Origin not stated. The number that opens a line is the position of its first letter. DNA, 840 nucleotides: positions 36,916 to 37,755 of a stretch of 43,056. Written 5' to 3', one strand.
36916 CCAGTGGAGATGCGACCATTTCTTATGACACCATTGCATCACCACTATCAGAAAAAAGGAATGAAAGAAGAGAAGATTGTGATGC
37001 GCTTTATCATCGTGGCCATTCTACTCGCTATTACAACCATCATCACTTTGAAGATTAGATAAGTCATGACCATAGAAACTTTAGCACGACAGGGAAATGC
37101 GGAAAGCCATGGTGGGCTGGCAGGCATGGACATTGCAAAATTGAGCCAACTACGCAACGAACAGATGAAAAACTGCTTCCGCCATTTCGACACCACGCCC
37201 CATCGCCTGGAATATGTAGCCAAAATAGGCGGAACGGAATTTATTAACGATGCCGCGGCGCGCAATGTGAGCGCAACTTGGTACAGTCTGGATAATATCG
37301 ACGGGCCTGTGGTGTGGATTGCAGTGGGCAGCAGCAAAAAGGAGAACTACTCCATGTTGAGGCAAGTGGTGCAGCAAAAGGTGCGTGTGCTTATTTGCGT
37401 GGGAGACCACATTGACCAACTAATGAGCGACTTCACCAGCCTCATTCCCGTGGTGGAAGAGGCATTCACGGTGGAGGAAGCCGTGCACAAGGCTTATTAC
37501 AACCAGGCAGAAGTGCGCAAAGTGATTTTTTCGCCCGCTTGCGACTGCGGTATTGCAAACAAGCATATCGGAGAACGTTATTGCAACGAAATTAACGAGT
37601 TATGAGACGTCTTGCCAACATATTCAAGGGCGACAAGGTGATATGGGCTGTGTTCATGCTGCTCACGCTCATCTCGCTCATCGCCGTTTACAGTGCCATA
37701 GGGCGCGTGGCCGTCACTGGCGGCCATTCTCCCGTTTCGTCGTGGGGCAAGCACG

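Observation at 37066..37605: The murD position in the dcw cluster holds only a 179-aa, motif-degenerate MurD C-terminal domain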

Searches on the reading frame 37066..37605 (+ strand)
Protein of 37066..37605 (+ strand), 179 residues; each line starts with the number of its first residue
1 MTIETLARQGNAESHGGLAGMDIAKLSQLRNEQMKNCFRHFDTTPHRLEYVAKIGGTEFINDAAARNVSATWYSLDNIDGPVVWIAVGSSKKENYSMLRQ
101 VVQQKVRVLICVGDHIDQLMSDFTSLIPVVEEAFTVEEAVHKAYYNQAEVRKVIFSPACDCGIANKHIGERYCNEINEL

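Call 5: search_protein_families(library=pfam, proteins=[window:37066-37605:+], max_evalue=0.01)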
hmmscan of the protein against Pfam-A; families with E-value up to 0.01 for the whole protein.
window:37066-37605:+ (179 aa): 1 family
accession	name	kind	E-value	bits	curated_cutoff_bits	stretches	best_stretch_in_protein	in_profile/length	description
PF02875.26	Mur_ligase_C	-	1.9e-05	26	28.4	1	46-154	1-121/127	Mur ligase, glutamate ligase domain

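Call 6: search_protein_families(library=ncbifam, proteins=[window:37066-37605:+], max_evalue=0.01)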
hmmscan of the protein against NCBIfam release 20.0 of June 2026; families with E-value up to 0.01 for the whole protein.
window:37066-37605:+ (179 aa): 1 family
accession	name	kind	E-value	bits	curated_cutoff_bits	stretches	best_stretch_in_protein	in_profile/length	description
TIGR01087.1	murD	equivalog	8.1e-28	97.7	211.95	1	23-159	283-419/441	UDP-N-acetylmuramoyl-L-alanine--D-glutamate ligase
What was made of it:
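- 37066..37605 (+): Stand-alone MurD C-terminal-domain-like gene, 179 aa. It is the finding itself. TIGR01087 positions 283-419 of 441 (call 6).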

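Call 7: find_homologous_proteins(query=window:37066-37602:+, max_evalue=0.001)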
Query window:37066-37602:+ (179 aa): 55 proteins with E <= 0.001 among 125 candidates.
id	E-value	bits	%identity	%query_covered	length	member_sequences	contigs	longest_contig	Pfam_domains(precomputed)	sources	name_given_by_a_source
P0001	3.4e-102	358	100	89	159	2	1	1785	PF02875.27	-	-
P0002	6.8e-83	295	73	100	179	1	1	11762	-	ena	-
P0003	1.2e-82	294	81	89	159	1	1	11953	-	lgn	-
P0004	1.0e-62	229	59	100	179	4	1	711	-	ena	-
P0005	8.0e-45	171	47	100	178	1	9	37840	-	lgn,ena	-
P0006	2.0e-44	169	45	100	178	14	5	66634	-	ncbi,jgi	jgi:UDP-N-acetylmuramoylalanine-D-glutamate ligase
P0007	3.1e-44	169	46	100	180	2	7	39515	-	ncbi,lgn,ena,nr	ncbi:MAG: hypothetical protein K6F85_01545 [Bacteroidales bacterium]|nr:hypothetical protein [Bacter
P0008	5.8e-44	168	46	100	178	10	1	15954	-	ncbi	-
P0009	7.6e-44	168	46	100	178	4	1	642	-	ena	-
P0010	1.0e-43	167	47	100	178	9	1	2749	-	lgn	-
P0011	2.4e-43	166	46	100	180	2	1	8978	-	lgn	-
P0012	4.4e-43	165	45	100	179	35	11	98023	-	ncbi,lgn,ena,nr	ncbi:MAG: hypothetical protein II849_02640 [Bacteroidales bacterium]|nr:hypothetical protein [Bacter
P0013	1.5e-42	163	44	100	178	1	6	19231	-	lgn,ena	-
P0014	2.6e-42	163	42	100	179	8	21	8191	-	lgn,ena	-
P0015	4.2e-42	162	44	100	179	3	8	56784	-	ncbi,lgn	-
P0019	4.0e-41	159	42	100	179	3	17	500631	-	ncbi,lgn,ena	-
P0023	1.4e-40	157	45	100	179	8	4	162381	-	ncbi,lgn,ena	-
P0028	2.0e-40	157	42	100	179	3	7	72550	-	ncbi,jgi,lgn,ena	jgi:UDP-N-acetylmuramoylalanine-D-glutamate ligase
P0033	5.2e-40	155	42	100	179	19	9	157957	PF02875.27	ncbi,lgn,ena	-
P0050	4.7e-36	142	42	100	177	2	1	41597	-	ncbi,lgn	-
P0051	1.5e-23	102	35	87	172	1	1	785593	PF02875.27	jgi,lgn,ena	-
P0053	2.2e-20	91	37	74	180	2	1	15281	PF02875.27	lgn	-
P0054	2.6e-15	75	40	65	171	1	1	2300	PF02875.27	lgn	-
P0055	3.3e-13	68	31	88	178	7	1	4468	PF02875.27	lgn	-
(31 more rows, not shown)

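Call 12: find_encoding_contigs(protein=P0019, flank=10000, max_places=3)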
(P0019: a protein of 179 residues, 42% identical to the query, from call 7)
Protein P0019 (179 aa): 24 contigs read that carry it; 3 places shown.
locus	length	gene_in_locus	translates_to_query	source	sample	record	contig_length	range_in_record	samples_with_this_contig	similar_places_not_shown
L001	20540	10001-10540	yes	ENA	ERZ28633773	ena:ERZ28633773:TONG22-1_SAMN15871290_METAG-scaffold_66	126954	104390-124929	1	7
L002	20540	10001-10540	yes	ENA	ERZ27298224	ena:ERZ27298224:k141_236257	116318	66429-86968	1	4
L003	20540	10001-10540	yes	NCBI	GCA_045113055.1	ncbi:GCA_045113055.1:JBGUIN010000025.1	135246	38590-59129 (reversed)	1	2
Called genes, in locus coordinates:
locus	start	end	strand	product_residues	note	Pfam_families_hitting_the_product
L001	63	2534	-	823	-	PF17517:IgGFc_binding, PF13585:CHU_C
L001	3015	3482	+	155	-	PF02381:MraZ (weak)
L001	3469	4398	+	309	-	PF01795:Methyltransf_5, PF01728:FtsJ (faint)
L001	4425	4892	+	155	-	PF19579:FtsL_2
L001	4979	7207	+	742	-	PF03717:PBP_dimer (weak), PF00905:Transpeptidase, PF03793:PASTA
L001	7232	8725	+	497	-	PF01225:Mur_ligase, PF08245:Mur_ligase_M, PF02875:Mur_ligase_C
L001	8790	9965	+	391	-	PF00953:Glycos_transf_4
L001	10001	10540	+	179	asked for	-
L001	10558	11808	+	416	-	PF01098:FTSW_RODA_SPOVE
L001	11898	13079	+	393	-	PF03033:Glyco_transf_28, PF04101:Glyco_tran_28_C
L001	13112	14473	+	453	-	PF01225:Mur_ligase, PF08245:Mur_ligase_M, PF02875:Mur_ligase_C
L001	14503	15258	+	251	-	-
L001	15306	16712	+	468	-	PF02491:SHS2_FTSA, PF06723:MreB_Mbl, PF11104:PilM_2 (faint), PF06277:EutA (weak), PF14450:FtsA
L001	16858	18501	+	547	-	PF00091:Tubulin, PF12327:FtsZ_C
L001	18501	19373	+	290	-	PF00892:EamA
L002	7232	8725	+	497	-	PF01225:Mur_ligase, PF08245:Mur_ligase_M, PF02875:Mur_ligase_C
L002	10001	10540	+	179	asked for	-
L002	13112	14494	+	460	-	PF01225:Mur_ligase, PF08245:Mur_ligase_M, PF02875:Mur_ligase_C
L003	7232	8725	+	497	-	PF01225:Mur_ligase, PF08245:Mur_ligase_M, PF02875:Mur_ligase_C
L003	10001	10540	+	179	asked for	-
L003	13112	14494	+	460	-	PF01225:Mur_ligase, PF08245:Mur_ligase_M, PF02875:Mur_ligase_C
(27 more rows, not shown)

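Call 13: find_encoding_contigs(protein=P0051, flank=10000, max_places=2)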
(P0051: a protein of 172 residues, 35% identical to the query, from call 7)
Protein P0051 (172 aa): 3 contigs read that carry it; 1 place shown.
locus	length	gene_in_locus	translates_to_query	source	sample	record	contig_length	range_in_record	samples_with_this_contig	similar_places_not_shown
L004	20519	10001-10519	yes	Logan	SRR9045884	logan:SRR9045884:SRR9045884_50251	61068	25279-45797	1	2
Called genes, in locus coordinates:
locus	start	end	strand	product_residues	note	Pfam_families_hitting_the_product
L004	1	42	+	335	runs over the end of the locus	PF25594:GldB_lipo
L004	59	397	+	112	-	PF19937:GldC-like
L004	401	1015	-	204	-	PF03193:RsgA_GTPase (faint), PF01926:MMR_HSR1, PF02421:FeoB_N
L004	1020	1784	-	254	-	PF00561:Abhydrolase_1, PF12697:Abhydrolase_6, PF12146:Hydrolase_4, PF03096:Ndr (weak), PF00561:Abhydrolase_1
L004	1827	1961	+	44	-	-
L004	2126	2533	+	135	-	PF02381:MraZ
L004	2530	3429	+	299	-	PF01728:FtsJ (faint), PF01795:Methyltransf_5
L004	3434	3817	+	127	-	PF19579:FtsL_2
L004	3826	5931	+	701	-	PF03717:PBP_dimer (weak), PF00905:Transpeptidase, PF03793:PASTA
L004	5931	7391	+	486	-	PF01225:Mur_ligase, PF08245:Mur_ligase_M, PF02875:Mur_ligase_C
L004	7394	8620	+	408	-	PF10555:MraY_sig1 (weak), PF00953:Glycos_transf_4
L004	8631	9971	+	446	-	PF21377:MurD_N, PF21799:MurD-like_N, PF08245:Mur_ligase_M, PF02875:Mur_ligase_C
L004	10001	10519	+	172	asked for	PF02875:Mur_ligase_C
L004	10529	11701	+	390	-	PF01098:FTSW_RODA_SPOVE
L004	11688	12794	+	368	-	PF03033:Glyco_transf_28, PF04101:Glyco_tran_28_C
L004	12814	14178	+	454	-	PF01225:Mur_ligase, PF02826:2-Hacid_dh_C (faint), PF08245:Mur_ligase_M, PF02875:Mur_ligase_C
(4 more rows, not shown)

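Call 16: find_related_loci(query=A2, collection=genome_contigs, flank=10000)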
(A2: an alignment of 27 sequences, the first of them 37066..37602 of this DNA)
Query A2 (179 aa) in genome_contigs; peptide patterns used: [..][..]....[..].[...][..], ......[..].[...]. (x = any residue, [..] = any of these).
167 stretches matched a pattern; 86 encode a relative of the query (tblastn E <= 1e-3); the best 80 are kept; 80 distinct loci.
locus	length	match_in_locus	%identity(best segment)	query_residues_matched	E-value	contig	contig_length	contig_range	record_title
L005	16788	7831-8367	49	1-179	3e-58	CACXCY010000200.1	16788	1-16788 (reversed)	MAG: uncultured Bacteroidetes bacterium isolate RUG11139 genome assembly, contig: RUG11139_asm_200, whole genome shotgun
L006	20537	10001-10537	51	1-179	5e-58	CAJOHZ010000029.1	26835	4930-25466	uncultured Bacteroidales bacterium isolate Red_deer_4_mag_203 genome assembly, contig: scaffold_2700, whole genome shotg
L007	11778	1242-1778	49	1-179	3e-57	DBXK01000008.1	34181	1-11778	MAG TPA_asm: Christensenella sp. UBA1214 UBA1214_contig_38000, whole genome shotgun sequence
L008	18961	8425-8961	47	1-179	1e-55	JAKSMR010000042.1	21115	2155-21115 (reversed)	MAG: Bacteroidales bacterium isolate Horse_feces130 MAG130_42, whole genome shotgun sequence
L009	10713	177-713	47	1-179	7e-56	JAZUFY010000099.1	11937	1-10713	MAG: Bacteroidales bacterium isolate T1900045290_TH20190060.MAGScoT_cleanbin_000051 SGB_6029_k141_1295134, whole genome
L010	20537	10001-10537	47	1-179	4e-55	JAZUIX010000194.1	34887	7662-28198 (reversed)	MAG: Bacteroidales bacterium isolate T1900045262_TH20190032.MAGScoT_cleanbin_000004 SGB_5831_k141_662649, whole genome s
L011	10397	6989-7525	48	1-179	1e-54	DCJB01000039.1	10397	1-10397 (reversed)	MAG TPA_asm: Bacteroidales bacterium UBA1711 UBA1711_contig_17155, whole genome shotgun sequence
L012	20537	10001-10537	48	1-179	3e-54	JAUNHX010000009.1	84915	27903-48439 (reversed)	MAG: Bacteroidales bacterium isolate S28M_St_metabat_114 NODE_157_length_84915_cov_21.565838, whole genome shotgun seque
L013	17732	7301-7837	48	1-179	5e-54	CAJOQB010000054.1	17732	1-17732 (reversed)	uncultured Bacteroidales bacterium isolate Rumen_Coassembly_mag_2235 genome assembly, contig: k87_4822929, whole genome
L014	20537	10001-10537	47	1-179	6e-54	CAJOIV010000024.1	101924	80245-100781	uncultured Bacteroidales bacterium isolate Red_deer_4_mag_30 genome assembly, contig: scaffold_2174, whole genome shotgu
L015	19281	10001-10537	45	1-179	5e-52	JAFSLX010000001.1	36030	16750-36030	MAG: Bacteroidales bacterium isolate RGIG3262 Goat_Reticulum-3__c8, whole genome shotgun sequence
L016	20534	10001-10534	46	1-179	1e-51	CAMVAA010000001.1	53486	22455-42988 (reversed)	MAG TPA_asm: uncultured Bacteroidales bacterium isolate SRR8387716_bin.87_metaWRAP_v1.3_MAG genome assembly, contig: ERZ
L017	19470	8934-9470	47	1-179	1e-51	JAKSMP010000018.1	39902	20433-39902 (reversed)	MAG: Bacteroidales bacterium isolate Horse_feces128 MAG128_18, whole genome shotgun sequence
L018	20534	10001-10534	45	1-179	2e-51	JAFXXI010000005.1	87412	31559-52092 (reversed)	MAG: Bacteroidales bacterium isolate RGIG6831 Sheep_Rumen-4__c2810, whole genome shotgun sequence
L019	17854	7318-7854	46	1-179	2e-51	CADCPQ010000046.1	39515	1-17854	MAG: uncultured Bacteroidetes bacterium isolate RUG14866 genome assembly, contig: RUG14866_asm_46, whole genome shotgun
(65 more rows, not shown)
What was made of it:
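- Amino-acid identity falls to about 40% between members while length and frame are kept (calls 7, 16).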

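Call 21: find_encoding_contigs(protein=P0055, flank=10000, max_places=3)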
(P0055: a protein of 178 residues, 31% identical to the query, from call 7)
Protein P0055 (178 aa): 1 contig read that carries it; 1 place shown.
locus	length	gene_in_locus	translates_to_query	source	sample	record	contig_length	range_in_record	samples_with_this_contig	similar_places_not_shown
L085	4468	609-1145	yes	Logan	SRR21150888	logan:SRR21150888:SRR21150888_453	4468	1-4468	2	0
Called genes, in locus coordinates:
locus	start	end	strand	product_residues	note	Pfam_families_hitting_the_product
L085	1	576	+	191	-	?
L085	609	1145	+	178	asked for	PF02875:Mur_ligase_C (weak)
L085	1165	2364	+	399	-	PF01098:FTSW_RODA_SPOVE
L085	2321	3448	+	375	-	PF03033:Glyco_transf_28, PF13579:Glyco_trans_4_4 (weak), PF04101:Glyco_tran_28_C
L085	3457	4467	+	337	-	?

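Call 22: find_encoding_contigs(protein=P0053, flank=10000, max_places=3)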
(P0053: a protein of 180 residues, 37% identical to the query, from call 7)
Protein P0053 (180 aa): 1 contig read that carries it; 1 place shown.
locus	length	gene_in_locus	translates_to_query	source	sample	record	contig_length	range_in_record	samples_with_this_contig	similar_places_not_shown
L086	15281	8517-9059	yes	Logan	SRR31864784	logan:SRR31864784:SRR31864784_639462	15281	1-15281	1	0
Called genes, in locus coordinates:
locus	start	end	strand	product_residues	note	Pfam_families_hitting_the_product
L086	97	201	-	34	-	-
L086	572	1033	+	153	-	PF02381:MraZ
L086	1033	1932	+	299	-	PF01795:Methyltransf_5, PF01728:FtsJ (weak)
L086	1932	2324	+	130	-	PF19579:FtsL_2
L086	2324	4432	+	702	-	PF03717:PBP_dimer, PF00905:Transpeptidase, PF03793:PASTA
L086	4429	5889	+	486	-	PF01225:Mur_ligase, PF08245:Mur_ligase_M, PF02875:Mur_ligase_C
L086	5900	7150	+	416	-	PF10555:MraY_sig1 (weak), PF00953:Glycos_transf_4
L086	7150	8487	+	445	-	PF21377:MurD_N, PF21799:MurD-like_N, PF08245:Mur_ligase_M, PF02875:Mur_ligase_C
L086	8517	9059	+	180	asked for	PF02875:Mur_ligase_C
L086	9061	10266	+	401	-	PF01098:FTSW_RODA_SPOVE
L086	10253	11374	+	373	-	PF03033:Glyco_transf_28, PF04101:Glyco_tran_28_C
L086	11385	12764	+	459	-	PF01225:Mur_ligase, PF08245:Mur_ligase_M, PF02875:Mur_ligase_C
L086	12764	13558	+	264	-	-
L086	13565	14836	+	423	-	PF00012:HSP70 (faint), PF14450:FtsA (weak), PF02491:SHS2_FTSA, PF06723:MreB_Mbl, PF11104:PilM_2 (weak), PF06277:EutA, PF14450:FtsA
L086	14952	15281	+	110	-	?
